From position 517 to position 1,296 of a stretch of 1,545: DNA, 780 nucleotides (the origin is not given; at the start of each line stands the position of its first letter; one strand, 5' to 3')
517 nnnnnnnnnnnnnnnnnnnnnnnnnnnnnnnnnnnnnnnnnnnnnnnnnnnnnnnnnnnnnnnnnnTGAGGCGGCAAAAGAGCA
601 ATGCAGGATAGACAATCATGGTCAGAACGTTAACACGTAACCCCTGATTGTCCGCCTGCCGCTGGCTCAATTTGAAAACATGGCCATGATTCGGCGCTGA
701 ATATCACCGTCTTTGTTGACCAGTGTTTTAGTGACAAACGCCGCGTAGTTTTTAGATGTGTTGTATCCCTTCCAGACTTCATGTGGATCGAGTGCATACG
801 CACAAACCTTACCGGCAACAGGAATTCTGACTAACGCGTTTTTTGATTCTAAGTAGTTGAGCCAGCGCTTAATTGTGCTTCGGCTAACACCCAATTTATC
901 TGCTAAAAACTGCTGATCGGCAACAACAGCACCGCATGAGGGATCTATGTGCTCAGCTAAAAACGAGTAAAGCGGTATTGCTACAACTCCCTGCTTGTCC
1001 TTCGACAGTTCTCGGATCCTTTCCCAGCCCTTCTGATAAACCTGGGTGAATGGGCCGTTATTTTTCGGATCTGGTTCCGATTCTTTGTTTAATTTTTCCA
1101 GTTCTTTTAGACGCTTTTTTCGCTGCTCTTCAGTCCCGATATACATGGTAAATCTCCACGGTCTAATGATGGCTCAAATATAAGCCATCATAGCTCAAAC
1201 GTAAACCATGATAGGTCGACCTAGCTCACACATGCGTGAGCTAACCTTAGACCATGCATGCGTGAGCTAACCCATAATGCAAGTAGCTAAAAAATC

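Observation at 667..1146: Small winged-helix protein is the only credible gene and is the best candidate replication initiator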

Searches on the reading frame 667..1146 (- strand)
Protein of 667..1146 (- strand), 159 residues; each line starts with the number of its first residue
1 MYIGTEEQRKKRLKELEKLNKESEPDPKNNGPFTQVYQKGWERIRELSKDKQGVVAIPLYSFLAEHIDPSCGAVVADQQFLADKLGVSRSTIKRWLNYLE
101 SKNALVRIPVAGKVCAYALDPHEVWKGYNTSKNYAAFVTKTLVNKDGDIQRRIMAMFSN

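Call 5: search_protein_families(proteins=[window:670-1146:-], library=ncbifam, max_evalue=1)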
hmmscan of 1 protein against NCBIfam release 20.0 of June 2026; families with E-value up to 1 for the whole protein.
window:670-1146:- (159 aa): 8 families
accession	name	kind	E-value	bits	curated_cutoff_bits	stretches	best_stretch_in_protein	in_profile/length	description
TIGR02018.2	his_ut_repres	equivalog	0.0025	17.2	220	1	72-114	20-62/226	histidine utilization transcriptional repressor HutC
NF053881.1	TransRegDeoRBac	equivalog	0.01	15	420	1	77-113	22-57/311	DNA-binding transcriptional repressor DeoR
NF041397.1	TranRegGlpR_Halo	equivalog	0.022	14.4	300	1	80-107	24-51/253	HTH-type transcriptional regulator GlpR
TIGR01884.1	cas_HTH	subfamily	0.053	12.9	60.2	1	81-103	162-184/202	CRISPR-associated CARF protein Csa3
NF053606.1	Sta1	subfamily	0.097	12.8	80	1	81-107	40-66/100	Sta1 family transcriptional regulator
NF033545.0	transpos_IS630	equivalog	0.1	12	100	1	80-103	17-40/299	IS630 family transposase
NF041547.1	GntR_LSA1692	equivalog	0.12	12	275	1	81-125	31-72/233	GntR family transcriptional regulator, LSA1692 subfamily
NF007467.0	PRK10046.1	equivalog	0.17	11.4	264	1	79-115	181-217/226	two-component response regulator DpiA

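Call 7: profile_search(protein=window:667-1146:-)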
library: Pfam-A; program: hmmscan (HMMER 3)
A. the first sequence (159 residues): domains with independent E <= 10: 25; with E <= 0.001: 3
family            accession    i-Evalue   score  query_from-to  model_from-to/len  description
HTH_36            PF13730.12    4.1e-06    26.9      59-102        10-52/55  Helix-turn-helix domain
HTH_11            PF08279.18    0.00028    21.1      79-106        19-44/55  HTH domain
GntR              PF00392.27      0.001    19.1      78-109        27-58/64  Bacterial regulatory proteins, gntR family
HTH_3             PF01381.28     0.0019    18.6      78-97         12-31/55  Helix-turn-helix
MarR              PF01047.28     0.0027    18.0      77-107        19-49/59  MarR family
HTH_23            PF13384.12     0.0029    17.8      82-98         24-40/50  Homeodomain-like domain
HTH_Crp_2         PF13545.12     0.0042    17.5      76-105        23-52/70  Crp-like helix-turn-helix domain
HTH_DeoR          PF08220.18     0.0058    16.8      81-108        20-47/57  DeoR-like helix-turn-helix domain
HVO_A0261_N       PF25213.1        0.01    16.1      76-104        25-53/86  HVO_A0261 N-terminal domain
RepL              PF05732.17      0.014    15.4      59-134        60-130/164  Firmicute plasmid replication protein (RepL)
Xre-MbcA-ParS_M   PF23125.1       0.016    15.3      75-95          1-21/51  Antitoxin Xre/MbcA/ParS-like, middle domain
HTH_64            PF20714.3       0.054    14.2      81-114        22-55/65  DpiA-like helix-turn-helix domain
MarR_2            PF12802.13      0.077    13.6      77-111        22-56/61  MarR family
HTH_28            PF13518.12      0.087    13.4      81-97         18-34/52  Helix-turn-helix domain
Phage_CI_repr     PF07022.19      0.096    13.5      76-95         13-32/65  Bacteriophage CI repressor helix-turn-helix domain
YdaS_toxin        PF15943.11       0.12    12.7      78-97         11-30/65  Bacterial toxin YdaS
HTH_29            PF13551.12       0.14    12.7      80-103        17-40/64  Winged helix-turn helix
TrmB              PF01978.25       0.19    12.1      81-110        28-57/68  Sugar-specific transcriptional regulator TrmB
HTH_Tnp_4         PF13613.12       0.21    11.7      78-100        22-44/53  Helix-turn-helix of DDE superfamily endonuclease
HTH_7             PF02796.21       0.22    12.1      81-97         27-43/45  Helix-turn-helix domain of resolvase
HTH_17            PF12728.13       0.27    12.0      82-97          8-23/51  Helix-turn-helix domain
Xre-like-HTH      PF20432.4         0.4    11.4      76-96         24-43/63  Antitoxin Xre-like helix-turn-helix domain
HTH_10            PF04967.18       0.42    10.9      81-102        29-50/53  HTH DNA binding domain
AbiEi_4           PF13338.12       0.52    10.9      82-108        20-41/49  Transcriptional regulator, AbiEi antitoxin
HTH_24            PF13412.12        1.3     9.1      81-101        23-43/48  Winged helix-turn-helix DNA-binding

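Call 29: search_dna_similar(query=window:670-1146:-, collection=plasmids, mode=protein, rows=spread, max_rows=40)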
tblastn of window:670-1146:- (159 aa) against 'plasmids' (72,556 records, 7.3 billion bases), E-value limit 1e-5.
Records with a match: 581; places in all: 608; records where one place covers at least 80% of the query: 481.
Best place of each record, by identity: >=99% 27; 95-99% 1; 90-95% 6; 80-90% 381; 60-80% 113; <60% 53.
By first word of the organism name: Escherichia 416; Klebsiella 52; Shigella 19; Vibrio 18; Salmonella 13; Pseudomonas 10; Arsenophonus 8; Serratia 7; Citrobacter 7; Proteus 6; and 16 more.
By predicted mobility (MOB-suite, as given by PLSDB): mobilizable 384; non-mobilizable 158; conjugative 39.
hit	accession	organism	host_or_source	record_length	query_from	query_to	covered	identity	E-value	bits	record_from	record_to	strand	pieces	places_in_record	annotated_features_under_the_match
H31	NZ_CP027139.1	Escherichia coli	-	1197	1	159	100%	99.4%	1e-97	293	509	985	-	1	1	helix-turn-helix domain-containing protein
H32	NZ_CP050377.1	Klebsiella pneumoniae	Homo sapiens,Rectal swab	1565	1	159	100%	99.4%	4e-96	293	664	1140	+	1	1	helix-turn-helix domain-containing protein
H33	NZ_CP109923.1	Escherichia coli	Homo sapiens,Feces,feces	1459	26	159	84%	85.8%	1e-78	247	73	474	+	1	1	helix-turn-helix domain-containing protein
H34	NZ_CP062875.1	Escherichia coli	Sus scrofa domesticus,feces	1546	26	159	84%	85.8%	2e-78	247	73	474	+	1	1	helix-turn-helix domain-containing protein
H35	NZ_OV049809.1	Klebsiella pneumoniae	Homo sapiens,urine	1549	26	159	84%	85.8%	2e-78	247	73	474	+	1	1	helix-turn-helix domain-containing protein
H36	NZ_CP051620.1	Escherichia coli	Pig,Bacterial culture,cecal sample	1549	26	159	84%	85.8%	2e-78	247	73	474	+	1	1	helix-turn-helix domain-containing protein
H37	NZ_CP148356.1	Escherichia coli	-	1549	26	159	84%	85.8%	2e-78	247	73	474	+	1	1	helix-turn-helix domain-containing protein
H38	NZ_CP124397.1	Escherichia coli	wastewater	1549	26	159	84%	85.8%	2e-78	247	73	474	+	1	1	helix-turn-helix domain-containing protein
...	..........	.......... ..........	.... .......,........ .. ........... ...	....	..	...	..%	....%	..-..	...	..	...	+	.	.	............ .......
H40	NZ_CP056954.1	Escherichia fergusonii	culture,Pooled sheep faecal samples ...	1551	26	159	84%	85.8%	2e-78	247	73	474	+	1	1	helix-turn-helix domain-containing protein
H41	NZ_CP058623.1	Escherichia coli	Homo sapiens,Rectal swab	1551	26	159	84%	85.8%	2e-78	247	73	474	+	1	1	helix-turn-helix domain-containing protein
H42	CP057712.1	Escherichia coli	culture,Pooled pig faecal samples ...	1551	26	159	84%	85.8%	2e-78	247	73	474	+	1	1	helix-turn-helix domain-containing protein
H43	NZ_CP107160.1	Escherichia coli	Urine,human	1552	26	159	84%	85.8%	2e-78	247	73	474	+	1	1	helix-turn-helix domain-containing protein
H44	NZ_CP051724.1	Escherichia coli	Homo sapiens,whole organism,rectal swab ...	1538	26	159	84%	85.8%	3e-78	246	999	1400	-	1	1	helix-turn-helix domain-containing protein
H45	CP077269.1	Escherichia coli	Seth Lab strain,Seth Lab Isolate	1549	26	159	84%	85.8%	3e-78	246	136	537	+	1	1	helix-turn-helix domain-containing protein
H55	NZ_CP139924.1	Yersinia aleksiciae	Cell culture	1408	28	158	82%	84.7%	7e-76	239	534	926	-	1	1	helix-turn-helix domain-containing protein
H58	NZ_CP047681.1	Serratia marcescens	Homo sapiens,sputum,sputum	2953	26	158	84%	72.2%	3e-58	201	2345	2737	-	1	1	RepA plasmid replication protein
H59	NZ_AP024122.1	Escherichia coli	Homo sapiens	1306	26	157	83%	68.2%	4e-56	187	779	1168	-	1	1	helix-turn-helix domain-containing protein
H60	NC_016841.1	Klebsiella pneumoniae subsp. pneumoniae HS11286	-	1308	28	157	82%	67.7%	2e-52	178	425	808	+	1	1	RepA plasmid replication protein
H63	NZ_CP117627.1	Escherichia albertii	Grus grus,whole organism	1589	24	159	86%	61.8%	1e-52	180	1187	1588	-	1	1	record has no annotation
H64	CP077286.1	Escherichia coli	Seth Lab strain,Seth Lab Isolate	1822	26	158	84%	51.9%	3e-32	126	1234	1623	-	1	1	firmicute plasmid replication protein RepL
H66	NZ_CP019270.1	Escherichia coli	chicken,whole organism,stool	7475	26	158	84%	51.1%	1e-31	125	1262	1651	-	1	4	replication/maintenance protein RepL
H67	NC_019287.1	Paracoccus aestuarii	-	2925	24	157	84%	45.3%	1e-33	131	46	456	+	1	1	replication/maintenance protein RepL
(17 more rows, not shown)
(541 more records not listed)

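Call 36: get_annotated_region(hit=H55, flank=1500)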
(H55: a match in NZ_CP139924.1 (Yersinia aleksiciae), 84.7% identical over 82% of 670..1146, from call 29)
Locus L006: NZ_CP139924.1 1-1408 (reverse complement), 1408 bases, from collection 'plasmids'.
description: Yersinia aleksiciae strain SCPM-O-B-8086 plasmid pB-8086-5, complete sequence
organism: Yersinia aleksiciae (NCBI taxid 263819)
taxonomy: Bacteria; Pseudomonadota; Gammaproteobacteria; Enterobacterales; Yersiniaceae; Yersinia; Yersinia aleksiciae
host: -; source: Cell culture; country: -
typing (MOB-suite, as given by PLSDB): non-mobilizable
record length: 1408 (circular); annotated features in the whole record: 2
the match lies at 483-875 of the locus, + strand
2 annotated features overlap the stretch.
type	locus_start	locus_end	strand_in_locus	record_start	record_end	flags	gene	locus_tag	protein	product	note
CDS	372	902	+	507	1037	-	-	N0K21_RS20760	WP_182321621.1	helix-turn-helix domain-containing protein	-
CDS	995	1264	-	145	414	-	-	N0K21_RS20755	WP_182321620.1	hypothetical protein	-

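Call 37: get_annotated_region(hit=H58, flank=3000)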
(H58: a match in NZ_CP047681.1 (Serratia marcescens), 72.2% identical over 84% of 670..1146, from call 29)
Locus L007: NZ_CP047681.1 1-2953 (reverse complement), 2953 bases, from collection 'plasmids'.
description: Serratia marcescens strain 4201 plasmid pXQ, complete sequence
organism: Serratia marcescens (NCBI taxid 615)
taxonomy: Bacteria; Pseudomonadota; Gammaproteobacteria; Enterobacterales; Yersiniaceae; Serratia; Serratia marcescens
host: -; source: Homo sapiens,sputum,sputum; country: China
typing (MOB-suite, as given by PLSDB): non-mobilizable
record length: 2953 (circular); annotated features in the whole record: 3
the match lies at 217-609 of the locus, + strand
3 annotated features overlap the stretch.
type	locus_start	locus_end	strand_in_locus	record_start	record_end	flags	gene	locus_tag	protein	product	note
CDS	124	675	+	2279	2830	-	-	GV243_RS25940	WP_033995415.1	RepA plasmid replication protein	-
CDS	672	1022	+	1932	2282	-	-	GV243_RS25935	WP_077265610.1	MliC family protein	-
CDS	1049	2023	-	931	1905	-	mobV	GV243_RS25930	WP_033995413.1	MobV family relaxase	GO:0006310 - DNA recombination [Evidence IEA]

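Call 38: get_annotated_region(hit=H60, flank=1500)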
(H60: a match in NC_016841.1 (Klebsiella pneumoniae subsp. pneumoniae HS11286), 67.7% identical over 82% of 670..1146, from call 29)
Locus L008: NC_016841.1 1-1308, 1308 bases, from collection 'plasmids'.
description: Klebsiella pneumoniae subsp. pneumoniae HS11286 plasmid pKPHS6, complete sequence
organism: Klebsiella pneumoniae subsp. pneumoniae HS11286 (NCBI taxid 1125630)
taxonomy: Bacteria; Pseudomonadota; Gammaproteobacteria; Enterobacterales; Enterobacteriaceae; Klebsiella; Klebsiella pneumoniae; Klebsiella pneumoniae subsp. pneumoniae HS11286
host: -; source: -; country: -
typing (MOB-suite, as given by PLSDB): non-mobilizable; replicon Col(KPHS6)
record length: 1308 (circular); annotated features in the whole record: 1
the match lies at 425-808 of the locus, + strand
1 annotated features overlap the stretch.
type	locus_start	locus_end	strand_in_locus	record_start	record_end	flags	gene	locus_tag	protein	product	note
CDS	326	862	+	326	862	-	-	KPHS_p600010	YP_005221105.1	RepA plasmid replication protein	-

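Call 39: get_annotated_region(hit=H63, flank=1600)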
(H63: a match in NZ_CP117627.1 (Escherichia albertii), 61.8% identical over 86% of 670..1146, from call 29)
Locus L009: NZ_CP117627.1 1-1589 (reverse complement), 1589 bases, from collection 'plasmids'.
description: Escherichia albertii strain BIA_24 plasmid pEA24_7, complete sequence
organism: Escherichia albertii (NCBI taxid 208962)
taxonomy: Bacteria; Pseudomonadota; Gammaproteobacteria; Enterobacterales; Enterobacteriaceae; Escherichia; Escherichia albertii
host: -; source: Grus grus,whole organism; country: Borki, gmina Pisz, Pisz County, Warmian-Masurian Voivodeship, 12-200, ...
typing (MOB-suite, as given by PLSDB): mobilizable; replicon Col(MG828)
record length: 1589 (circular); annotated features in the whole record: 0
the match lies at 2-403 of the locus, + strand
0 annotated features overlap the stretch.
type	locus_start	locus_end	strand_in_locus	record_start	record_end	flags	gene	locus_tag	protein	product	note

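Call 40: get_annotated_region(hit=H64, flank=1900)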
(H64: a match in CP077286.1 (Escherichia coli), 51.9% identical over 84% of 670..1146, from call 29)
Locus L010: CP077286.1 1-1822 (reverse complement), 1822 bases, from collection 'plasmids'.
description: Escherichia coli strain FDAARGOS_1388 plasmid unnamed5, complete sequence
organism: Escherichia coli (NCBI taxid 562)
taxonomy: Bacteria; Pseudomonadota; Gammaproteobacteria; Enterobacterales; Enterobacteriaceae; Escherichia; Escherichia coli
host: -; source: Seth Lab strain,Seth Lab Isolate; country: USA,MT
typing (MOB-suite, as given by PLSDB): non-mobilizable; replicon Col(MG828)
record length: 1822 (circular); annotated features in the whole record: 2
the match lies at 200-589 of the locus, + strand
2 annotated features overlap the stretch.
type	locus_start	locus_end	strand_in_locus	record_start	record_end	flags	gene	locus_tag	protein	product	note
CDS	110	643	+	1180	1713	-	-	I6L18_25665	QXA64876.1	firmicute plasmid replication protein RepL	-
CDS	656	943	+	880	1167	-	-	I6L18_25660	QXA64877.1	hypothetical protein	-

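Call 42: find_homologous_proteins(query=window:670-1146:-, max_evalue=0.001)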
Query window:670-1146:- (159 aa): 697 proteins with E <= 0.001 among 745 candidates; the best 120 are listed.
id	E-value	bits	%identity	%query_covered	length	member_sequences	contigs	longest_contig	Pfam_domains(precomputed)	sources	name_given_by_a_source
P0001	6.1e-101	353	99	100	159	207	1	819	PF13730.13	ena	-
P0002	8.4e-101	352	99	100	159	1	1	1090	PF13730.13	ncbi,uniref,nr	ncbi:helix-turn-helix domain-containing protein [Escherichia coli]|uniref:helix-turn-helix domain-co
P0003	3.1e-100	351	99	100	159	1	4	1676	PF13730.13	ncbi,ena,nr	ncbi:helix-turn-helix domain-containing protein [Escherichia coli]|nr:helix-turn-helix domain-contai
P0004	8.1e-100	349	99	100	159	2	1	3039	PF13730.13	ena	-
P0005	8.2e-100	349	99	100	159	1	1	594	PF13730.13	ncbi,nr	ncbi:helix-turn-helix domain-containing protein [Escherichia coli]|nr:helix-turn-helix domain-contai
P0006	8.2e-100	349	99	100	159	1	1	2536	PF13730.13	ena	-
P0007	8.2e-100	349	99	100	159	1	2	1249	PF13730.13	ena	-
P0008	1.1e-99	349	99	100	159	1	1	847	PF13730.13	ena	-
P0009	1.2e-99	349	98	100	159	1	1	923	PF13730.13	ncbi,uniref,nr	ncbi:helix-turn-helix domain-containing protein [Escherichia coli]|uniref:helix-turn-helix domain-co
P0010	1.2e-99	349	99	100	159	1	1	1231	PF13730.13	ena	-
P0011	1.2e-99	349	99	100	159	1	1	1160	PF08279.19,PF13730.13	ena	-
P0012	1.6e-99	348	99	100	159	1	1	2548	PF13730.13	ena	-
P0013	1.6e-99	348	99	100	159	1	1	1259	PF13730.13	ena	-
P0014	2.2e-99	348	99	100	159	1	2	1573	PF13730.13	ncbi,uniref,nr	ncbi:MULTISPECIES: helix-turn-helix domain-containing protein [Enterobacterales]|uniref:helix-turn-h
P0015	2.2e-99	348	98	100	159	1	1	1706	PF13730.13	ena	-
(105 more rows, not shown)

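Call 51: search_protein_representatives(protein=window:670-1146:-)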
Query: 159 residues. Proteins with E-value up to 0.001 (for the whole library): 345; up to 1e-10: 142; up to 1e-30: 22. The best 150 are listed.
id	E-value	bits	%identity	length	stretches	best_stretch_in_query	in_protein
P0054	4.5e-72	257.5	79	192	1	12-159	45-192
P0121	5.1e-54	198.9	82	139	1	49-157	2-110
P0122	7.0e-50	185.5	61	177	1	2-158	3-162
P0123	2.9e-47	176.9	58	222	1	1-158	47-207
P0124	2.1e-44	167.7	96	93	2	76-124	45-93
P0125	1.0e-42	162.2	72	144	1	56-158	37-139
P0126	1.3e-39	152.1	83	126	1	75-158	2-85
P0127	3.1e-39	150.9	68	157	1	49-158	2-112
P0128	3.6e-39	150.7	66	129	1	29-140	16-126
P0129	1.5e-38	148.7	53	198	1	5-142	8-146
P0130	2.9e-35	138.0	51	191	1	3-157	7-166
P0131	3.7e-35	137.6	66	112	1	44-149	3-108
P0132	8.4e-35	136.5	50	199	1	9-153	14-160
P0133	1.9e-34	135.3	68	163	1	3-107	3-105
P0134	4.4e-34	134.2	69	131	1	6-103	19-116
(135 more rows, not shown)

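Call 55: search_solved_structures(query=A1, max_evalue=1, show_alignments=2)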
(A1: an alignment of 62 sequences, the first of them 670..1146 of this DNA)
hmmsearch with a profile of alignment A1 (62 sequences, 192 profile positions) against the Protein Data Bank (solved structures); distinct sequences matched with E-value up to 1: 53.
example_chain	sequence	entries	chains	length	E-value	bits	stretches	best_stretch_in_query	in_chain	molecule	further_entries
8q90_A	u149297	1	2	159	0.0081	19.1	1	77-106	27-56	AsnC family transcriptional regulator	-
4r1h_A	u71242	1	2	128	0.013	18.4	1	80-114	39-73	Lmo0741 protein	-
7bhy_A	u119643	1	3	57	0.023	17.6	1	78-106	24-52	Deoxyribonucleoside regulator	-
3bwg_A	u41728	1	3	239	0.04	16.8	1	79-112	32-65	Uncharacterized HTH-type transcriptional regulator yydK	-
4u0y_A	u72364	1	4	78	0.045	16.7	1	83-114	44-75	HTH-type transcriptional repressor YvoA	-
3edp_A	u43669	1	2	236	0.064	16.1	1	72-109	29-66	Lin2111 protein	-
4egy_A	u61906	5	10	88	0.091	15.6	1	80-115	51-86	Arabinose metabolism transcriptional repressor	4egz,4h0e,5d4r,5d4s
3bdd_A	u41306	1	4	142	0.12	15.3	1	79-110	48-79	Regulatory protein MarR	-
3r0a_A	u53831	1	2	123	0.12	15.3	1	78-119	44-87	Putative transcriptional regulator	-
1lj9_A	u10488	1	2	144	0.13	15.1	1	63-109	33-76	transcriptional regulator SlyA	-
4mnu_A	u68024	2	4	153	0.14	15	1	60-109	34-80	SlyA-like transcription regulator | MarR family transcriptional regulator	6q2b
2ra5_A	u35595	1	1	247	0.16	14.8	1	78-113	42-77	Putative transcriptional regulator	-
4ggg_A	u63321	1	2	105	0.16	14.8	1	80-125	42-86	Repressor protein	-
9i0v_A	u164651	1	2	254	0.19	14.6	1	78-115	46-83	HTH-type transcriptional repressor DasR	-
4zs8_A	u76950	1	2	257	0.2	14.5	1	78-115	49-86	HTH-type transcriptional repressor DasR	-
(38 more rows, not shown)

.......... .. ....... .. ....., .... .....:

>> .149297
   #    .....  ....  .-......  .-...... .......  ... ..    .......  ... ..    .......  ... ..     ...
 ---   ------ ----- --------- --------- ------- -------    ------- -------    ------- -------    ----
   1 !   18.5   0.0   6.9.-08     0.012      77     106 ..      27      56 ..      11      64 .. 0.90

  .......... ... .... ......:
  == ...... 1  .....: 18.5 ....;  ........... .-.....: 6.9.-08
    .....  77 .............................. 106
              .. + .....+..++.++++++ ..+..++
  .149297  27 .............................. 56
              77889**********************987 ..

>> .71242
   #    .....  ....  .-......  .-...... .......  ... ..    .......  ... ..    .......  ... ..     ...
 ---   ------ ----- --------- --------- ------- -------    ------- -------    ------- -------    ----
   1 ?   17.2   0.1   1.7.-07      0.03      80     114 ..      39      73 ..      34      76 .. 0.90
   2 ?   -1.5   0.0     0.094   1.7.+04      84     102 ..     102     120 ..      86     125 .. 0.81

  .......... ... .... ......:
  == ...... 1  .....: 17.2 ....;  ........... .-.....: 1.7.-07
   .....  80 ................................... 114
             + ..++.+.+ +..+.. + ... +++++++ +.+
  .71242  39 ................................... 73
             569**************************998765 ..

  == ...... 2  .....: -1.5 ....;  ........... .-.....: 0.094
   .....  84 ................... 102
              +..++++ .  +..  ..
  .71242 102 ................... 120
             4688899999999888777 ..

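Call 57: profile_search(alignment_id=A1)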
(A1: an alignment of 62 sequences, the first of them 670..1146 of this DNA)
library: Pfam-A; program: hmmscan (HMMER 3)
A. the first sequence (159 residues): domains with independent E <= 10: 25; with E <= 0.001: 3
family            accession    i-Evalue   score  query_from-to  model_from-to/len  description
HTH_36            PF13730.12    4.1e-06    26.9      59-102        10-52/55  Helix-turn-helix domain
HTH_11            PF08279.18    0.00028    21.1      79-106        19-44/55  HTH domain
GntR              PF00392.27      0.001    19.1      78-109        27-58/64  Bacterial regulatory proteins, gntR family
HTH_3             PF01381.28     0.0019    18.6      78-97         12-31/55  Helix-turn-helix
MarR              PF01047.28     0.0027    18.0      77-107        19-49/59  MarR family
HTH_23            PF13384.12     0.0029    17.8      82-98         24-40/50  Homeodomain-like domain
HTH_Crp_2         PF13545.12     0.0042    17.5      76-105        23-52/70  Crp-like helix-turn-helix domain
HTH_DeoR          PF08220.18     0.0058    16.8      81-108        20-47/57  DeoR-like helix-turn-helix domain
HVO_A0261_N       PF25213.1        0.01    16.1      76-104        25-53/86  HVO_A0261 N-terminal domain
RepL              PF05732.17      0.014    15.4      59-134        60-130/164  Firmicute plasmid replication protein (RepL)
Xre-MbcA-ParS_M   PF23125.1       0.016    15.3      75-95          1-21/51  Antitoxin Xre/MbcA/ParS-like, middle domain
HTH_64            PF20714.3       0.054    14.2      81-114        22-55/65  DpiA-like helix-turn-helix domain
MarR_2            PF12802.13      0.077    13.6      77-111        22-56/61  MarR family
HTH_28            PF13518.12      0.087    13.4      81-97         18-34/52  Helix-turn-helix domain
Phage_CI_repr     PF07022.19      0.096    13.5      76-95         13-32/65  Bacteriophage CI repressor helix-turn-helix domain
YdaS_toxin        PF15943.11       0.12    12.7      78-97         11-30/65  Bacterial toxin YdaS
HTH_29            PF13551.12       0.14    12.7      80-103        17-40/64  Winged helix-turn helix
TrmB              PF01978.25       0.19    12.1      81-110        28-57/68  Sugar-specific transcriptional regulator TrmB
HTH_Tnp_4         PF13613.12       0.21    11.7      78-100        22-44/53  Helix-turn-helix of DDE superfamily endonuclease
HTH_7             PF02796.21       0.22    12.1      81-97         27-43/45  Helix-turn-helix domain of resolvase
HTH_17            PF12728.13       0.27    12.0      82-97          8-23/51  Helix-turn-helix domain
Xre-like-HTH      PF20432.4         0.4    11.4      76-96         24-43/63  Antitoxin Xre-like helix-turn-helix domain
HTH_10            PF04967.18       0.42    10.9      81-102        29-50/53  HTH DNA binding domain
AbiEi_4           PF13338.12       0.52    10.9      82-108        20-41/49  Transcriptional regulator, AbiEi antitoxin
HTH_24            PF13412.12        1.3     9.1      81-101        23-43/48  Winged helix-turn-helix DNA-binding
B. every sequence of the alignment scanned on its own (62 sequences): families by number of members that match
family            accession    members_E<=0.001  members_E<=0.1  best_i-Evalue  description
HTH_36            PF13730.12                41              59        1.4e-11  Helix-turn-helix domain
RepL              PF05732.17                29              51        4.5e-10  Firmicute plasmid replication protein (RepL)
HTH_11            PF08279.18                20              44        1.8e-07  HTH domain
HTH_Crp_2         PF13545.12                 9              32        8.0e-06  Crp-like helix-turn-helix domain
HTH_24            PF13412.12                 3              19        7.9e-06  Winged helix-turn-helix DNA-binding
GntR              PF00392.27                 2              19        2.6e-04  Bacterial regulatory proteins, gntR family
HTH_23            PF13384.12                 2               7        2.6e-04  Homeodomain-like domain
HVO_A0261_N       PF25213.1                  1              20        1.0e-03  HVO_A0261 N-terminal domain
MarR_2            PF12802.13                 1              16        1.7e-04  MarR family
MarR              PF01047.28                 1              12        5.4e-05  MarR family
HTH_20            PF12840.13                 1               4        9.4e-04  Helix-turn-helix domain
DUF1670           PF07900.17                 1               3        4.1e-04  Protein of unknown function (DUF1670)
HTH_DeoR          PF08220.18                 0              17        2.0e-03  DeoR-like helix-turn-helix domain
HTH_29            PF13551.12                 0              10        1.2e-03  Winged helix-turn helix
MerR              PF00376.29                 0               7        3.1e-03  MerR family regulatory protein
HTH_28            PF13518.12                 0               7        1.4e-02  Helix-turn-helix domain
HTH_3             PF01381.28                 0               5        1.9e-03  Helix-turn-helix
Xre-like-HTH      PF20432.4                  0               3        1.7e-03  Antitoxin Xre-like helix-turn-helix domain
HTH_5             PF01022.26                 0               3        9.4e-03  Bacterial regulatory protein, arsR family
HTH_17            PF12728.13                 0               3        9.8e-03  Helix-turn-helix domain
